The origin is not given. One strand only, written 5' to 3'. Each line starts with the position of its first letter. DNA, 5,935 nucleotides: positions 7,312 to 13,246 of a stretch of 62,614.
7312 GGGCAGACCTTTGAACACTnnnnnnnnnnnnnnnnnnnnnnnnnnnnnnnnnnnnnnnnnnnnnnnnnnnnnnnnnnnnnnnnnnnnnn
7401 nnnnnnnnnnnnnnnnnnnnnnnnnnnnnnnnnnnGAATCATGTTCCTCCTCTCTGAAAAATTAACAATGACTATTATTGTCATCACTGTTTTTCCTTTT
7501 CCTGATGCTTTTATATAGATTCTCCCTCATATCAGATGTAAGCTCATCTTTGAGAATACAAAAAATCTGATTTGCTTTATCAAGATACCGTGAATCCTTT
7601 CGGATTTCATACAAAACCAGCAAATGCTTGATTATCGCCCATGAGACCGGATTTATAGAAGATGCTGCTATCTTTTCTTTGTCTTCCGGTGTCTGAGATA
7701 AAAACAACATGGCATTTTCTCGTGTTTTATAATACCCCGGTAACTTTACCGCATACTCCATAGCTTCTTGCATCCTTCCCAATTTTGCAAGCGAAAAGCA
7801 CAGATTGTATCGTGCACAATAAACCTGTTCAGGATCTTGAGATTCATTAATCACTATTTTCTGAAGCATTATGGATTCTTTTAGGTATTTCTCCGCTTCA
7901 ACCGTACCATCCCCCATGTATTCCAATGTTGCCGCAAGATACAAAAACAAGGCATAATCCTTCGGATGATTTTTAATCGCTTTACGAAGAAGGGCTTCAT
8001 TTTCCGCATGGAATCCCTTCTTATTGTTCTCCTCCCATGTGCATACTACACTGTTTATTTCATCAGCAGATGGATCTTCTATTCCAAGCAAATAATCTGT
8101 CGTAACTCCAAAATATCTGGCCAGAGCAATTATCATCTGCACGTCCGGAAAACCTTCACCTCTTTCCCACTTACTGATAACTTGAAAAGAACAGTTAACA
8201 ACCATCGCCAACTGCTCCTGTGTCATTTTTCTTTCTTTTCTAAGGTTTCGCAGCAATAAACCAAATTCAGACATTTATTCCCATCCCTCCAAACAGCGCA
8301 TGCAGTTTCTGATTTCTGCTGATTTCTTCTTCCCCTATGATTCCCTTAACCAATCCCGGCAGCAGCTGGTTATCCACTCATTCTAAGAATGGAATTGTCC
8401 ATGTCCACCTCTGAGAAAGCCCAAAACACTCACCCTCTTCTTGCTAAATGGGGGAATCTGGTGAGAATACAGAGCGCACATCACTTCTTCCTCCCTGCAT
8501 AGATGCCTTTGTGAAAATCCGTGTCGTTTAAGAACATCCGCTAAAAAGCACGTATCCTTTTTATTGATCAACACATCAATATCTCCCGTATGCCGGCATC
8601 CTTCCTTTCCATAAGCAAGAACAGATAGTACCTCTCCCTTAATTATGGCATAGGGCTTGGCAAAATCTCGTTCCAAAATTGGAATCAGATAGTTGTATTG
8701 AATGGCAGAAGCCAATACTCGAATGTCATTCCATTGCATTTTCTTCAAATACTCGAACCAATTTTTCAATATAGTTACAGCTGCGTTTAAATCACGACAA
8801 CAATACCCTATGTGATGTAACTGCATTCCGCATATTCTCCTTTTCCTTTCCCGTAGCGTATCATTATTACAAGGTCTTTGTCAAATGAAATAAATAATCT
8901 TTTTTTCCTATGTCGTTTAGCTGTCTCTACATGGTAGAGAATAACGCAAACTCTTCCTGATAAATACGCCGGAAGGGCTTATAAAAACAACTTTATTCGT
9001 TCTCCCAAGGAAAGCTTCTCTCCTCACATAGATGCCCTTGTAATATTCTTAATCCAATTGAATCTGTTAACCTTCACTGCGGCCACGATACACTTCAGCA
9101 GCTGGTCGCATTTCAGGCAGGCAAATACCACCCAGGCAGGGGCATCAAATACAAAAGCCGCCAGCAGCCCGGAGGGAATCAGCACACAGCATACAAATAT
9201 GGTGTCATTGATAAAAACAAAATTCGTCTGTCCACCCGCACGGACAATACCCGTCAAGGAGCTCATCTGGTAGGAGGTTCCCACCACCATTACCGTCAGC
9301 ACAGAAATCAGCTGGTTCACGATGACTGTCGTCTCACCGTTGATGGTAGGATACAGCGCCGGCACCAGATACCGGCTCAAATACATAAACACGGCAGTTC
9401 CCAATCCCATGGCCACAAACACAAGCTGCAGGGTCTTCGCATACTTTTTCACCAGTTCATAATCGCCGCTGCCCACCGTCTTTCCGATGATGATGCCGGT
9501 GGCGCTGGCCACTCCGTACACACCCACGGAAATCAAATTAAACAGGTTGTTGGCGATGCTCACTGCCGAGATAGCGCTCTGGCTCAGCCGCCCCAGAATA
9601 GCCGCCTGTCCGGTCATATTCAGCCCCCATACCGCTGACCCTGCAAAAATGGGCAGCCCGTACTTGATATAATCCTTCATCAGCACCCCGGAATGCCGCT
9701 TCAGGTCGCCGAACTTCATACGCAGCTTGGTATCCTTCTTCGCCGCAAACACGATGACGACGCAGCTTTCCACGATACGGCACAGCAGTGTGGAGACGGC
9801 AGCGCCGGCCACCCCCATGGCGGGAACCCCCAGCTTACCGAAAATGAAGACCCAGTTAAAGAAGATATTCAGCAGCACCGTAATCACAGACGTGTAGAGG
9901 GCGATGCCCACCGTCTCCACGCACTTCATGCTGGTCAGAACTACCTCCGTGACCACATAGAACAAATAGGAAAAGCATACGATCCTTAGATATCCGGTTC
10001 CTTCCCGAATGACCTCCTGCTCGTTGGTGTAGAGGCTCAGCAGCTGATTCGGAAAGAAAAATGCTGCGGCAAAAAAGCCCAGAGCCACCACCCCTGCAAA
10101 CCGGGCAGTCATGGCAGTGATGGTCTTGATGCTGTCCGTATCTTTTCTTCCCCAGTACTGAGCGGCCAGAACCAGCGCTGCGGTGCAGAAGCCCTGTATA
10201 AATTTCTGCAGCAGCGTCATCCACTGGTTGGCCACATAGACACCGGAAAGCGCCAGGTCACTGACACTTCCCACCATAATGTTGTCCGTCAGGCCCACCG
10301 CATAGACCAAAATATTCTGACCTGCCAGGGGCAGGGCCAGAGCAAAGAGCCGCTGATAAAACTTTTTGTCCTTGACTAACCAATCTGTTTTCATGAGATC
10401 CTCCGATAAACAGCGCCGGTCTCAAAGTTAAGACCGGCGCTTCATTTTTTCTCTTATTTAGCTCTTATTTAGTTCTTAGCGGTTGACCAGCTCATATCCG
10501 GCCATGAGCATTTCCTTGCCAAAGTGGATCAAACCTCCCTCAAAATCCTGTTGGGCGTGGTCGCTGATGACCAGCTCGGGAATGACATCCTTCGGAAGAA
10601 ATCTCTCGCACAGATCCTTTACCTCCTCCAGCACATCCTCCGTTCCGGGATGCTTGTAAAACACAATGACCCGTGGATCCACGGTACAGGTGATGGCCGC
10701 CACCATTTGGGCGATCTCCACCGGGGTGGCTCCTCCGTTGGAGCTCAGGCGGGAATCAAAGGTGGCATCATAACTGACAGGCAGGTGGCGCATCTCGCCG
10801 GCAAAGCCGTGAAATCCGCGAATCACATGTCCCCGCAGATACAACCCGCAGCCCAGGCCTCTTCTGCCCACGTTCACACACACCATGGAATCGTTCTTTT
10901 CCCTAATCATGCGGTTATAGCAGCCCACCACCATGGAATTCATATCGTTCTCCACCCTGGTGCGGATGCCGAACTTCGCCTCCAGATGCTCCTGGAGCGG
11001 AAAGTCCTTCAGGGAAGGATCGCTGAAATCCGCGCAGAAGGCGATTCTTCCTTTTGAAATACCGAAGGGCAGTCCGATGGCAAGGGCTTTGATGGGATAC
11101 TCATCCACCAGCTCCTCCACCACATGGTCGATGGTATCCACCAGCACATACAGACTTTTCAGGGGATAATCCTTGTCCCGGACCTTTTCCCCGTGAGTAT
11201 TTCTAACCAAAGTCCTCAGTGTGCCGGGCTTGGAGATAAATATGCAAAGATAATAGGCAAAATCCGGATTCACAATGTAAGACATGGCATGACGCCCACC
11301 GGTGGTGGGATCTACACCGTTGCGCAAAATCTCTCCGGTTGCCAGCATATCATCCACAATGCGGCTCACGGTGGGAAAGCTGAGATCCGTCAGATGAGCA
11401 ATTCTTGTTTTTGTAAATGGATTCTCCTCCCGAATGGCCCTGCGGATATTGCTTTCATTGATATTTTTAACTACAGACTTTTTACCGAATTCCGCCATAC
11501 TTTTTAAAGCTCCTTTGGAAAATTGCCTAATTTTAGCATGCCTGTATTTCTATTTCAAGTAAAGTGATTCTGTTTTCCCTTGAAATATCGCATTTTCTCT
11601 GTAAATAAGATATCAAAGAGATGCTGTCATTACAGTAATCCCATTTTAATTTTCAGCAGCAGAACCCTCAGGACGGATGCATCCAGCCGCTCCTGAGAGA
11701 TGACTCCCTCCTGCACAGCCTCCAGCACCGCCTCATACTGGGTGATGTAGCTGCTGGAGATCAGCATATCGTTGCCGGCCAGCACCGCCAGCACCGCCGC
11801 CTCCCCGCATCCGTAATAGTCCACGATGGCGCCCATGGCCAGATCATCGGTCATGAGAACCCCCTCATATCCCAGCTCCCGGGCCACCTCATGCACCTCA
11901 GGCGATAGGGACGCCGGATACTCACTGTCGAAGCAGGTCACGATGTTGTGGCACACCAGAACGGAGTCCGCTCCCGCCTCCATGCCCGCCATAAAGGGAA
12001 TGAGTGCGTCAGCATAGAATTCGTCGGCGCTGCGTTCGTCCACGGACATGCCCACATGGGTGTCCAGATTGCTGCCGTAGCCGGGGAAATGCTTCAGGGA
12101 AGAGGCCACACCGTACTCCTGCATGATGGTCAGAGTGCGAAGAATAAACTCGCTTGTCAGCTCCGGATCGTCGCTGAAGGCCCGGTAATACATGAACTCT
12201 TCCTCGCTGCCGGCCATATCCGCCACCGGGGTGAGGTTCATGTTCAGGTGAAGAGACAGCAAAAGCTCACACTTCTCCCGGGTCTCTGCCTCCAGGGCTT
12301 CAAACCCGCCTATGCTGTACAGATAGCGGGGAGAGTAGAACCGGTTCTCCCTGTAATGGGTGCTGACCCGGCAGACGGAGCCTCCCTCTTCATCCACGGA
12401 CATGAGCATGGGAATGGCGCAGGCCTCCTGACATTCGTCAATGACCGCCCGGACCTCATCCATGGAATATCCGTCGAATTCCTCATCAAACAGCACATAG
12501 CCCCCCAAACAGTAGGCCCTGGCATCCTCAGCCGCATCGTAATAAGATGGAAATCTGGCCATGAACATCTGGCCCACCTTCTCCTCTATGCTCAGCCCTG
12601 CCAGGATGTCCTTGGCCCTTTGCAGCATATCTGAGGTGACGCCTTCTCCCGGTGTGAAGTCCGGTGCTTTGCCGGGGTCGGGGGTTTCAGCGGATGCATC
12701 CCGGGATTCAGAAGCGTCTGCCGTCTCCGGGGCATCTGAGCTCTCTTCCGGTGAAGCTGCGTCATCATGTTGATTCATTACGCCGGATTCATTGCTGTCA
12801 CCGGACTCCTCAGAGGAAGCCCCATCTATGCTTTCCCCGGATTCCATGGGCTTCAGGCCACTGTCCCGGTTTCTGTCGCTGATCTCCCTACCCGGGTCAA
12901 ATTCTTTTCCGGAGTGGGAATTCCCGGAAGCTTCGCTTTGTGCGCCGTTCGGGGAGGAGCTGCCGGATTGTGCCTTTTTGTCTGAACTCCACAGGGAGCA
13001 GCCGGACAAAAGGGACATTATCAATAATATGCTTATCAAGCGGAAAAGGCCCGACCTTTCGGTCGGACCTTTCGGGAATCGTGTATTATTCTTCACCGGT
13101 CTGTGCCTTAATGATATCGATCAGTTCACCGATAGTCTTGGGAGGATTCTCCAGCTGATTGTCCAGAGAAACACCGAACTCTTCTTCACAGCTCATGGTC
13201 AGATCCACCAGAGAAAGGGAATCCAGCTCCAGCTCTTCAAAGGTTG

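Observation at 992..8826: Compact uncharacterised radical-SAM RiPP-like operon in an AT-rich island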

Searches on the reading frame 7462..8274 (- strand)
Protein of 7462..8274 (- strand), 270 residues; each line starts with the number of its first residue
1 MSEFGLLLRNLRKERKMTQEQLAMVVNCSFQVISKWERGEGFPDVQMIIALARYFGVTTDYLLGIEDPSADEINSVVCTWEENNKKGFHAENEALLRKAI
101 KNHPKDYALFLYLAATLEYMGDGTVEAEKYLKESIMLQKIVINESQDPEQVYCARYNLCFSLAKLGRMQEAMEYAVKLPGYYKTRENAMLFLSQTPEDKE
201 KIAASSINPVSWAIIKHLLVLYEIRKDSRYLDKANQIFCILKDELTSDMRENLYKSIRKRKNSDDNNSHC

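Call 3: search_protein_families(library=pfam, proteins=[window:7462-8274:-], max_evalue=0.01)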
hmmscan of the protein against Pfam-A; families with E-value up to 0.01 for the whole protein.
window:7462-8274:- (270 aa): 5 families
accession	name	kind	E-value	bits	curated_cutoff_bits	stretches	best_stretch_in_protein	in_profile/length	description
PF01381.28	HTH_3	-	1.9e-15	57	23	1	8-62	1-55/55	Helix-turn-helix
PF13560.12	HTH_31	-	6e-12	46.1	27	1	3-59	1-58/64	Helix-turn-helix domain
PF12844.13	HTH_19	-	9.1e-10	38.8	30.2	1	7-63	3-59/64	Helix-turn-helix domain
PF13443.12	HTH_26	-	0.00055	20.6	22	1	8-64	2-59/63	Cro/C1-type HTH DNA-binding domain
PF13431.12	TPR_17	-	0.0053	17.4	24.4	0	95-122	1-28/34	Tetratricopeptide repeat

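Call 4: search_protein_families(library=ncbifam, proteins=[window:7462-8274:-], max_evalue=0.01)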
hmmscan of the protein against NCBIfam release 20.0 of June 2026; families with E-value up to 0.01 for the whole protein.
window:7462-8274:- (270 aa): 11 families
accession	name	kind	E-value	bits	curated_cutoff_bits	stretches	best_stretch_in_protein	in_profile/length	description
NF041951.1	phage_RstR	subfamily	8.5e-14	51.7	80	1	4-71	3-70/108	RstR family transcriptional repressor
TIGR03070.1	couple_hipB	subfamily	1.4e-09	37.8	71.65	1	3-57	2-56/58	type II toxin-antitoxin system Y4mF family antitoxin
NF007257.0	PRK09706.1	subfamily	2.8e-07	30.4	101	1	5-72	7-75/135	transcriptional repressor DicA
NF052239.1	antitox_spr1629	equivalog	8.6e-07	28.4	335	1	5-66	4-65/377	spr1629 family repressor/antitoxin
TIGR00270.2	TIGR00270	equivalog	1.5e-06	28.2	110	1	3-58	75-130/159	multiprotein bridging factor aMBF1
NF006015.0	PRK08154.1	subfamily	2.3e-05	23.7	204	1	3-95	30-122/314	anaerobic benzoate catabolism transcriptional regulator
TIGR03830.1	CxxCG_CxxCG_HTH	subfamily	0.00013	21.7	61.8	1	8-47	70-109/127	type II TA system antitoxin MqsA family protein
NF047948.1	male_kill_WMK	equivalog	0.00033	20.2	300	1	8-91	167-249/300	WO male-killing family protein Wmk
NF003162.0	PRK04140.1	equivalog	0.0013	17.9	263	1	6-59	129-182/317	transcriptional regulator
NF010465.0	PRK13890.1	equivalog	0.0049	17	96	1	10-74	12-76/121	conjugal transfer protein TrbA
NF047542.1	telomere_Tap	equivalog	0.006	15.3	600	1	10-54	24-68/695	telomere-associated protein Tap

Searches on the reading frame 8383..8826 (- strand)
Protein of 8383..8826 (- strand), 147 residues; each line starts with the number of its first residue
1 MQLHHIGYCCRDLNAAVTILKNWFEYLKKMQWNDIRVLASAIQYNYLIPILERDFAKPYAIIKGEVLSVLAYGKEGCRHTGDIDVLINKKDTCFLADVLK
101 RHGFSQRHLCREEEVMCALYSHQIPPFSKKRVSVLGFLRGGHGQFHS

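Call 3: search_protein_families(library=pfam, proteins=[window:8383-8826:-], max_evalue=0.01)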
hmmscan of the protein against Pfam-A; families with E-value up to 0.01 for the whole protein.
window:8383-8826:- (147 aa): 2 families
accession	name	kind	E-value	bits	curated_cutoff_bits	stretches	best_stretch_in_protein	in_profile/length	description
PF14907.12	NTP_transf_5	-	3.5e-08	33.8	31.2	1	58-114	73-124/249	Uncharacterised nucleotidyltransferase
PF24806.1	DUF7706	-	0.0068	16.9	27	0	25-44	21-40/63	Family of unknown function (DUF7706)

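Call 4: search_protein_families(library=ncbifam, proteins=[window:8383-8826:-], max_evalue=0.01)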
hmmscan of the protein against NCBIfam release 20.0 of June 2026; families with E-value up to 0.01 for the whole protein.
window:8383-8826:- (147 aa): 0 families

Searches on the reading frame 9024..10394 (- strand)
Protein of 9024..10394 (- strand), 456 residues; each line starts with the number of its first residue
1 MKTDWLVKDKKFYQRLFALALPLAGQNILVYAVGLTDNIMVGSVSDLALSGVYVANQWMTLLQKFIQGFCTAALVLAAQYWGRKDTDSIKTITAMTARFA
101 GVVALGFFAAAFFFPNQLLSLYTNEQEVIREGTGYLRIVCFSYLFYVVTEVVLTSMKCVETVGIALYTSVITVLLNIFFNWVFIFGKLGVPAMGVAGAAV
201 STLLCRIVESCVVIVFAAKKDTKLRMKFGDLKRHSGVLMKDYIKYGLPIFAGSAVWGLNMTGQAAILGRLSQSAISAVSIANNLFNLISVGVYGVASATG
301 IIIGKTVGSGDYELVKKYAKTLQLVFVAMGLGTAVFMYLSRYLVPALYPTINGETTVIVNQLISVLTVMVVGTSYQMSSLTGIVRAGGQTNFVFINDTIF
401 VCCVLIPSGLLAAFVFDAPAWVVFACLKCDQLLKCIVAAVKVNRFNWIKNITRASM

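Call 89: search_protein_families(library=pfam, proteins=[window:9024-10394:-], max_evalue=0.001)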
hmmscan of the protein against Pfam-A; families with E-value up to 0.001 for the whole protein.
window:9024-10394:- (456 aa): 1 family
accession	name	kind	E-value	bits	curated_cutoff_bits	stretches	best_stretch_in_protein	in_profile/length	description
PF01554.23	MatE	-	2e-41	141.8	24.9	2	22-182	1-161/161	MatE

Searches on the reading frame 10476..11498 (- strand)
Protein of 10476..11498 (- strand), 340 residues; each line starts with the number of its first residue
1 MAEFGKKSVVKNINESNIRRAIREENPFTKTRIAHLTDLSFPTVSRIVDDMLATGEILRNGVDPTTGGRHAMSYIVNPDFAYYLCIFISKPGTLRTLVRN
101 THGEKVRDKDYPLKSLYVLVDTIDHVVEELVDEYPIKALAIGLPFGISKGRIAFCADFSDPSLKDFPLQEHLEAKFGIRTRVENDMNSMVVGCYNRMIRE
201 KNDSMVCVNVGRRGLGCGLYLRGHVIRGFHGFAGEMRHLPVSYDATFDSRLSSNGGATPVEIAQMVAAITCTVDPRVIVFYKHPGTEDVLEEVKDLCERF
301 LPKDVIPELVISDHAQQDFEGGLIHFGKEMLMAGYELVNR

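Call 89: search_protein_families(library=pfam, proteins=[window:10476-11498:-], max_evalue=0.001)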
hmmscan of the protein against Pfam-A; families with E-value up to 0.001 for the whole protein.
window:10476-11498:- (340 aa): 1 family
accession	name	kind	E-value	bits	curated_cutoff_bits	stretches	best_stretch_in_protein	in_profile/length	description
PF00480.26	ROK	-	5e-18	66.1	22.9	1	98-242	15-161/294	ROK family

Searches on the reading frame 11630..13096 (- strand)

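Call 89: search_protein_families(library=pfam, proteins=[window:11630-13096:-], max_evalue=0.001)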
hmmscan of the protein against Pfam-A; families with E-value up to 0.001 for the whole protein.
window:11630-13096:- (488 aa): 1 family
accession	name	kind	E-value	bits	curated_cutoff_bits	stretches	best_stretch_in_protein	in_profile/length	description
PF00933.27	Glyco_hydro_3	-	6.7e-50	170.8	27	1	170-479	2-314/316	Glycosyl hydrolase family 3 N terminal domain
